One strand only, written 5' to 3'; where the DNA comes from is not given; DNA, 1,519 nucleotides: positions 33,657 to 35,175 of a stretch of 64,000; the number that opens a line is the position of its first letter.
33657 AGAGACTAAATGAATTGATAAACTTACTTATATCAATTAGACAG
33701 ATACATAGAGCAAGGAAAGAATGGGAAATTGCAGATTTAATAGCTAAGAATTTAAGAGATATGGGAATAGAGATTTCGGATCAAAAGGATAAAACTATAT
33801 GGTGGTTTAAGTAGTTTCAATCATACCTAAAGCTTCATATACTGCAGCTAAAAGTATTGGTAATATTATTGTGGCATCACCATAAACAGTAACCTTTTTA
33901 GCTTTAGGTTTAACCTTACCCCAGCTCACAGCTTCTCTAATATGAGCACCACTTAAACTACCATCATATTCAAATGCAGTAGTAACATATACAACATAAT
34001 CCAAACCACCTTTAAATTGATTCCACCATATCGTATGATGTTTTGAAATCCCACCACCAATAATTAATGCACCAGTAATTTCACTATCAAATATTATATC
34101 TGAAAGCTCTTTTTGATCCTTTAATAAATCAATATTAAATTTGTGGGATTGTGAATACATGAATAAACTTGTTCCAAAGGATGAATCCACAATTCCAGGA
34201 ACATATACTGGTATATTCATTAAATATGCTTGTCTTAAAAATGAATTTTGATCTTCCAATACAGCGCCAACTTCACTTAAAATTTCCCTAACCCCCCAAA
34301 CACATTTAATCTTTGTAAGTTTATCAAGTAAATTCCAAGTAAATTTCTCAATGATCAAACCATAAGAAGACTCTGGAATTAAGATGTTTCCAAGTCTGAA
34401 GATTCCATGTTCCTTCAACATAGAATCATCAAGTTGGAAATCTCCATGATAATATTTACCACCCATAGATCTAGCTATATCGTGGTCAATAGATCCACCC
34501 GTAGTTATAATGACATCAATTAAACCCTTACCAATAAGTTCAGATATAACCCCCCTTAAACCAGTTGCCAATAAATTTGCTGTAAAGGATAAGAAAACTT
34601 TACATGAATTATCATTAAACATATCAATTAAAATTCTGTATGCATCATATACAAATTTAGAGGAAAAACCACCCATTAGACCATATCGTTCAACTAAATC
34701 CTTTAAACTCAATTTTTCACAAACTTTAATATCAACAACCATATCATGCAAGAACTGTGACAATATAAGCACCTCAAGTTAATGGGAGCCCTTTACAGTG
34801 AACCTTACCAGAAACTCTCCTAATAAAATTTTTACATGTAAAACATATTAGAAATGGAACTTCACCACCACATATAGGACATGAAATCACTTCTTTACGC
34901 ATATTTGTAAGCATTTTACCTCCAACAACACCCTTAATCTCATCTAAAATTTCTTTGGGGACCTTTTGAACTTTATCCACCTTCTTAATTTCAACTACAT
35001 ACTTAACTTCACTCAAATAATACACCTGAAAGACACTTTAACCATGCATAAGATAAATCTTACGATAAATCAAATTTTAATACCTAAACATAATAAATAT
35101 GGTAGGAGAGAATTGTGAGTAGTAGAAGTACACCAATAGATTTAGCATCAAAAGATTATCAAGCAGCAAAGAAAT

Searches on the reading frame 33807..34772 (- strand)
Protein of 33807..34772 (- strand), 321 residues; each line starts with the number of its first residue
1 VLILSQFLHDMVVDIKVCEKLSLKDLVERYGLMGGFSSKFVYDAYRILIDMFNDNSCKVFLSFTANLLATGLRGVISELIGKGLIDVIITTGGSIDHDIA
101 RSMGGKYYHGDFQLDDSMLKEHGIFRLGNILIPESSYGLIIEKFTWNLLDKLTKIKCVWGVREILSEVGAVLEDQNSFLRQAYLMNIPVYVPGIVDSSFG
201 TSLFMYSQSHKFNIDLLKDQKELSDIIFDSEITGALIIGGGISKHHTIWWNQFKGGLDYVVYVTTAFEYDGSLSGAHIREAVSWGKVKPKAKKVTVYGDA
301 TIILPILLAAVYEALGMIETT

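Call 3: search_protein_families(library=pfam, proteins=[window:33807-34772:-], max_evalue=0.1)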
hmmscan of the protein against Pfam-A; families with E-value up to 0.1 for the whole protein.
window:33807-34772:- (321 aa): 1 family
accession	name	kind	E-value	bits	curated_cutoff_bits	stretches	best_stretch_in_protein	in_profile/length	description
PF01916.23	DS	-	6.1e-107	357.6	27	1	25-310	1-287/288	Deoxyhypusine synthase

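Call 4: search_protein_families(library=ncbifam, proteins=[window:33807-34772:-], max_evalue=0.1)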
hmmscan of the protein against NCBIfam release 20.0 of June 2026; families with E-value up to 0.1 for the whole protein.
window:33807-34772:- (321 aa): 9 families
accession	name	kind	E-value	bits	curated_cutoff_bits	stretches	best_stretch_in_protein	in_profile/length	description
NF002294.1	PRK01221.1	equivalog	1.2e-132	441.9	350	1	12-310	1-299/300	deoxyhypusine synthase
TIGR00321.1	dhys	equivalog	7e-86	288.3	304.25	1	14-311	4-299/301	deoxyhypusine synthase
NF002630.0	PRK02301.1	equivalog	4.9e-74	249.4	364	1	6-314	8-314/318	deoxyhypusine synthase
NF003052.1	PRK03971.1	equivalog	1e-70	238.7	380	1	16-312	24-333/334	deoxyhypusine synthase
NF002006.0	PRK00805.1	equivalog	1.2e-62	211.8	434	1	6-313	5-320/338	deoxyhypusine synthase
NF002699.1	PRK02492.1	equivalog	3.6e-48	164.1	500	1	6-313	2-321/338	1,9-bis(guanidino)-5-aza-nonane synthase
NF001980.1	PRK00770.1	equivalog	4.9e-45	154.1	450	1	15-310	4-319/350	homospermidine biosynthesis protein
NF052581.1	GSU2086_dom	subfamily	0.0094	15.5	250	1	55-106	61-112/301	GSU2086 family protein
NF008996.1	PRK12339.1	equivalog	0.083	12.6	250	0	38-84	50-95/193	mevalonate-3-phosphate 5-kinase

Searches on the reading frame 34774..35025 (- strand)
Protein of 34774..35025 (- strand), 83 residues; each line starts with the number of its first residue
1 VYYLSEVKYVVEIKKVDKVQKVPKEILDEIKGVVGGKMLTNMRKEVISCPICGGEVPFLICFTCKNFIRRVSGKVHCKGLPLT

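Call 3: search_protein_families(library=pfam, proteins=[window:34774-35025:-], max_evalue=0.1)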
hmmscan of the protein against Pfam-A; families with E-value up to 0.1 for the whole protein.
window:34774-35025:- (83 aa): 1 family
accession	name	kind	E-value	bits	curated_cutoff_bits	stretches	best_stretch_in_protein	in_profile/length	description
PF08644.17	SPT16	-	0.045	14.6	25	1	42-68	5-30/112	FACT complex subunit (SPT16/CDC68)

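Call 4: search_protein_families(library=ncbifam, proteins=[window:34774-35025:-], max_evalue=0.1)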
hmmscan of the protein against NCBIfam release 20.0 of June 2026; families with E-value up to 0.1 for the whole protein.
window:34774-35025:- (83 aa): 1 family
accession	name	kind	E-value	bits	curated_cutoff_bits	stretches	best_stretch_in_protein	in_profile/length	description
TIGR02661.1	MauD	equivalog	0.037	13.5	188.6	1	4-48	127-173/189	methylamine dehydrogenase accessory protein MauD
